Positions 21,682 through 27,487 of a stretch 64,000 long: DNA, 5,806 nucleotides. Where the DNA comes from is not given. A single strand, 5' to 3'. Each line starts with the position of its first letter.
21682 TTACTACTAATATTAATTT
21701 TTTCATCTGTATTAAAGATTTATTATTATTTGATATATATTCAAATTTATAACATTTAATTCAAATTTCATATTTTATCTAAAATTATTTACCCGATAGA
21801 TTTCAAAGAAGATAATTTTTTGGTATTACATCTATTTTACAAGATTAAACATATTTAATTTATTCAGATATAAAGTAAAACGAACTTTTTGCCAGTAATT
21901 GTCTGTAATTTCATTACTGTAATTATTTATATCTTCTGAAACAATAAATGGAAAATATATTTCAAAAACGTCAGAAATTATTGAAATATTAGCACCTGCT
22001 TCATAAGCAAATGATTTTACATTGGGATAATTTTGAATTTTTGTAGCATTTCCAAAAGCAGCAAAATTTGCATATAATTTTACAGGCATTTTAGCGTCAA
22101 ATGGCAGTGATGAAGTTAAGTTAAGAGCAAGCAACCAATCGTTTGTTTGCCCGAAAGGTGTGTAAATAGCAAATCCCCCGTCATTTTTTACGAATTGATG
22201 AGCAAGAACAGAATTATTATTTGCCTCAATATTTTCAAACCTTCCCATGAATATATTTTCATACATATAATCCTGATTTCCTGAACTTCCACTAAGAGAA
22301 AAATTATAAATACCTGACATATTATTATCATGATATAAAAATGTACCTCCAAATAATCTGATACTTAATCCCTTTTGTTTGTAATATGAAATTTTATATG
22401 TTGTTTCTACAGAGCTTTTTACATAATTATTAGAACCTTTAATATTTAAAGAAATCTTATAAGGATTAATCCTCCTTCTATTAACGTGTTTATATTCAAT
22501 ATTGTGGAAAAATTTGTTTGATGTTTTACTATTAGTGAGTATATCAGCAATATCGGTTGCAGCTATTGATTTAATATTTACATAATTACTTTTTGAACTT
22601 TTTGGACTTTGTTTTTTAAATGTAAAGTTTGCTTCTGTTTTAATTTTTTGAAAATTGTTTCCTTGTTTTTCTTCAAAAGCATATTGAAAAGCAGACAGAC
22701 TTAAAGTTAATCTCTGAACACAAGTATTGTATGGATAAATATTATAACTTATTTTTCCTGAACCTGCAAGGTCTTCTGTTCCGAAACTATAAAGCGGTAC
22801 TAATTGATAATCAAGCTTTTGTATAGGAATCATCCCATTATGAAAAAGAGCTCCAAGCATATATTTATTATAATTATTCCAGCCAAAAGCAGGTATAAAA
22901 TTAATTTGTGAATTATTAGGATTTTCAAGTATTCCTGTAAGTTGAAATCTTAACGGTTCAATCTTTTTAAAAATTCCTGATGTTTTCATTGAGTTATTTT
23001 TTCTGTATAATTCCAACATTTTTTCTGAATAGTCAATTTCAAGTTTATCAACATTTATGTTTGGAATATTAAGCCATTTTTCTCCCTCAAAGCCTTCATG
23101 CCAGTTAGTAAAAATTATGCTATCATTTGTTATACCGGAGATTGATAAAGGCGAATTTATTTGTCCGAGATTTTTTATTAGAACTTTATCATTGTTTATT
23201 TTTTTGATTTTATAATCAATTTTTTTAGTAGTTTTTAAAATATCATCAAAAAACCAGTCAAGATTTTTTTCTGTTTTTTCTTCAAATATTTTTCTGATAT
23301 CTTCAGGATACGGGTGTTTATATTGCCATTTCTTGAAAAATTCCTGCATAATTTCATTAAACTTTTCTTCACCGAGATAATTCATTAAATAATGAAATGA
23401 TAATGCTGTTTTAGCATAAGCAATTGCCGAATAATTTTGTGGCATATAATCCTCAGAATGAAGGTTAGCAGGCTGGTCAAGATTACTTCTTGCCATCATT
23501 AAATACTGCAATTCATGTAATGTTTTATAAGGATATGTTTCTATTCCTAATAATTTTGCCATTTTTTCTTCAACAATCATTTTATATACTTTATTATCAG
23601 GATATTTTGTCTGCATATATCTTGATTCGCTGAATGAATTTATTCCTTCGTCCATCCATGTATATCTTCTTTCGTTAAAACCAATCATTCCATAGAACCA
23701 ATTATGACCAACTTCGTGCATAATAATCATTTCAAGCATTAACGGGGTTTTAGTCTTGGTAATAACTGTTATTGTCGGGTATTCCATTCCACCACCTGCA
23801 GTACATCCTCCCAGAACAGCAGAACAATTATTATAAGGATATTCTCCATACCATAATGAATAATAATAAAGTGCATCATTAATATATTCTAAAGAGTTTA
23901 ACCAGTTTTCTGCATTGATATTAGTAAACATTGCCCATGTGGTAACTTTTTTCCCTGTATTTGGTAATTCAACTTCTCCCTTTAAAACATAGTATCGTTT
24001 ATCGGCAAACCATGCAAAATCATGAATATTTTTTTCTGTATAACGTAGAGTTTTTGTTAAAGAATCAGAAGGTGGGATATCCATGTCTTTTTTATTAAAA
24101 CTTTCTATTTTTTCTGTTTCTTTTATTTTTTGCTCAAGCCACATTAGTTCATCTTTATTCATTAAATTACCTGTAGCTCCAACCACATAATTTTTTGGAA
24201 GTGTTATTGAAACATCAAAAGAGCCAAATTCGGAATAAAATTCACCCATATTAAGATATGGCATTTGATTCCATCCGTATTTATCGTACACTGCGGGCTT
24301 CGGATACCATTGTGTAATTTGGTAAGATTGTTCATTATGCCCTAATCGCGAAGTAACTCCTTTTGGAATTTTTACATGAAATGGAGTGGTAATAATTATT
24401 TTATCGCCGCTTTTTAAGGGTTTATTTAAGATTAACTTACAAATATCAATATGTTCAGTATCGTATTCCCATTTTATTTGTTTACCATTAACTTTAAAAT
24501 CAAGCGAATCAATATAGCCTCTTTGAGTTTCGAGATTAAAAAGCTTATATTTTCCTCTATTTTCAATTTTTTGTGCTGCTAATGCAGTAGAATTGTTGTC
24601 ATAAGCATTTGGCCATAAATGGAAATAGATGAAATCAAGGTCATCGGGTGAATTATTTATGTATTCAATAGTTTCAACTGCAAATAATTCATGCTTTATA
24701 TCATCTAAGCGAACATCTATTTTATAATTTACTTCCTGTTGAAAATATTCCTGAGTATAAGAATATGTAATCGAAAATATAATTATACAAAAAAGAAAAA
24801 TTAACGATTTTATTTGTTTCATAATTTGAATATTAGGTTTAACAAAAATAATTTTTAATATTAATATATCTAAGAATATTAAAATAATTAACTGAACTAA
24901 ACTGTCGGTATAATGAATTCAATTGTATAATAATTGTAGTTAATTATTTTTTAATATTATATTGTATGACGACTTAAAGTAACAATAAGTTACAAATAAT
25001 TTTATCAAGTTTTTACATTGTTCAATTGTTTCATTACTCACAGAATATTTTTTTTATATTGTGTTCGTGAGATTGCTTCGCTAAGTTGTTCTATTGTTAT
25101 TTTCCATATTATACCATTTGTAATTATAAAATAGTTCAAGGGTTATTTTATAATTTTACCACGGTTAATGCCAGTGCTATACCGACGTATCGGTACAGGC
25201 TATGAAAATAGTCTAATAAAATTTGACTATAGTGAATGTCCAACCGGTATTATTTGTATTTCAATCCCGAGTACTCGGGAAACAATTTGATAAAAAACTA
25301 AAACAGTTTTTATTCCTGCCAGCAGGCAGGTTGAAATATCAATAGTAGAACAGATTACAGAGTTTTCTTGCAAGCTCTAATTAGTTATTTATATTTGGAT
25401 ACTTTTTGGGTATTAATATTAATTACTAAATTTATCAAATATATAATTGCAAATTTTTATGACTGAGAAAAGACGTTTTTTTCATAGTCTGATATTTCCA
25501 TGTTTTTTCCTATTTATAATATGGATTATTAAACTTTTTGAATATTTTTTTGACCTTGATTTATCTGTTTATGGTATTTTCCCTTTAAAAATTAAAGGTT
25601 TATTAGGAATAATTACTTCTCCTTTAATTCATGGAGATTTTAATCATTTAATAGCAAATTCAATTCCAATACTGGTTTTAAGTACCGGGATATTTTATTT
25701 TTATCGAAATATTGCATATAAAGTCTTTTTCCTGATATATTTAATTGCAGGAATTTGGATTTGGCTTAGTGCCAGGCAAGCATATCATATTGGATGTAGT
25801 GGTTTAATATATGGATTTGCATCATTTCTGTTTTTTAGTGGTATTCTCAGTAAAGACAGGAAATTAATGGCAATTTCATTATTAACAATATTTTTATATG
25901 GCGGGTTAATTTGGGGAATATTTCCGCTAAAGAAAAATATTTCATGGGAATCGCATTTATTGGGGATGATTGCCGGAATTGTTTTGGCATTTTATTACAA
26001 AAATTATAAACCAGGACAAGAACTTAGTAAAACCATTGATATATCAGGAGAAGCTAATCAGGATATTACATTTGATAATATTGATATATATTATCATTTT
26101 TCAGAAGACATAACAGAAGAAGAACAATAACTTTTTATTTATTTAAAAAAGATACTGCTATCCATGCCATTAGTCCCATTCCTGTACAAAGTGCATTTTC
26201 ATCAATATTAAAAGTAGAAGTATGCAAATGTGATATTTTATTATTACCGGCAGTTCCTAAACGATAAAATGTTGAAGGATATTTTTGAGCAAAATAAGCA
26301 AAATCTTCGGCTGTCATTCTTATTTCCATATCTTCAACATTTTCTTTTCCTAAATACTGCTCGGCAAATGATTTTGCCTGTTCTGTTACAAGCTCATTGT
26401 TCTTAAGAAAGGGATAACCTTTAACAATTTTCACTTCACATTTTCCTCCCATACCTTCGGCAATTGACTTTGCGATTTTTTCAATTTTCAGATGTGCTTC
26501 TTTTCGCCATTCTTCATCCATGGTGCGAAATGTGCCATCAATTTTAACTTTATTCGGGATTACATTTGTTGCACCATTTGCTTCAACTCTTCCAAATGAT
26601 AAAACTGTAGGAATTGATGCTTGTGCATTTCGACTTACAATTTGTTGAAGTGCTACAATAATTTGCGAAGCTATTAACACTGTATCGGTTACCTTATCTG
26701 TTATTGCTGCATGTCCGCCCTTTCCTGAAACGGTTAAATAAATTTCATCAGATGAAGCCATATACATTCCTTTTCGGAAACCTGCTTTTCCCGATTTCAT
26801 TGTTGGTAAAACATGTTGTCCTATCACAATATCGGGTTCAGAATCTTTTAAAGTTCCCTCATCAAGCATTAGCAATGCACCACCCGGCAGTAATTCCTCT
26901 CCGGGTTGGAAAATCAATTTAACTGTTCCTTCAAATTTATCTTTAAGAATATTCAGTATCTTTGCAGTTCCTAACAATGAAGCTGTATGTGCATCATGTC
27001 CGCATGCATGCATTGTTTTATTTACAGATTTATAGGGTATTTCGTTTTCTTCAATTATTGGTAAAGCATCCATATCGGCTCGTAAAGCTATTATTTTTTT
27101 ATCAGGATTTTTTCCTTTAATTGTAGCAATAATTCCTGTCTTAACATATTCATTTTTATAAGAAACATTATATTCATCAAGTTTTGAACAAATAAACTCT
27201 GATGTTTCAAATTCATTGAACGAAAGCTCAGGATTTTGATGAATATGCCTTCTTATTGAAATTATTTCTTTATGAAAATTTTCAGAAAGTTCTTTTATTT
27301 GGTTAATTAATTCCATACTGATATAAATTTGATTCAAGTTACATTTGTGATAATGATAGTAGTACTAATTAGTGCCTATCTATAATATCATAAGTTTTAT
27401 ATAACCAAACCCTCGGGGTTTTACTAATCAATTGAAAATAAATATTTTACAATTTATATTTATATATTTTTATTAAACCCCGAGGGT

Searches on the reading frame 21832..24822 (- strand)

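Call 13: search_protein_families(library=pfam, proteins=[window:21832-24822:-], max_evalue=0.001)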
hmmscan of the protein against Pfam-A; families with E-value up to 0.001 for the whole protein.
window:21832-24822:- (996 aa): 1 family
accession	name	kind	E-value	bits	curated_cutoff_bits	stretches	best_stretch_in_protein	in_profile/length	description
PF01433.26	Peptidase_M1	-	1.8e-18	67.4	27.7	1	326-526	19-216/218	Peptidase family M1 domain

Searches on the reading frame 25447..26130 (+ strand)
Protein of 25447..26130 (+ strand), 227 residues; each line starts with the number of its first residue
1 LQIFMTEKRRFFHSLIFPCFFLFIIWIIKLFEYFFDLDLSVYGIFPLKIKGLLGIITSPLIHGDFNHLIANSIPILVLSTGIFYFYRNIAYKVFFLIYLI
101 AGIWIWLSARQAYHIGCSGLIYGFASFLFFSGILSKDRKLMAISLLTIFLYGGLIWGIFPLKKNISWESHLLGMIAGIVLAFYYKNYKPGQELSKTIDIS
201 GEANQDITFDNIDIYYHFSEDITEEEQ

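Call 13: search_protein_families(library=pfam, proteins=[window:25447-26130:+], max_evalue=0.001)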
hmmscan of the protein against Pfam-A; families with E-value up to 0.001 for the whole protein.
window:25447-26130:+ (227 aa): 1 family
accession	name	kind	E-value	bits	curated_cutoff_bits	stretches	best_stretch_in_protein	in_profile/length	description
PF01694.28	Rhomboid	-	6e-16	59.4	22.6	1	53-184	5-140/143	Rhomboid domain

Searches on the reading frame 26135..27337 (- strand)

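Call 13: search_protein_families(library=pfam, proteins=[window:26135-27337:-], max_evalue=0.001)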
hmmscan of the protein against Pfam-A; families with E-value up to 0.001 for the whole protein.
window:26135-27337:- (400 aa): 2 families
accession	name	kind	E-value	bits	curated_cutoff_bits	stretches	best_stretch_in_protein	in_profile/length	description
PF01546.33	Peptidase_M20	-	4.8e-40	138.1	24.6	1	84-389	1-199/206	Peptidase family M20/M25/M40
PF07687.19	M20_dimer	-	5e-11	42.9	21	1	200-294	10-104/107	Peptidase dimerisation domain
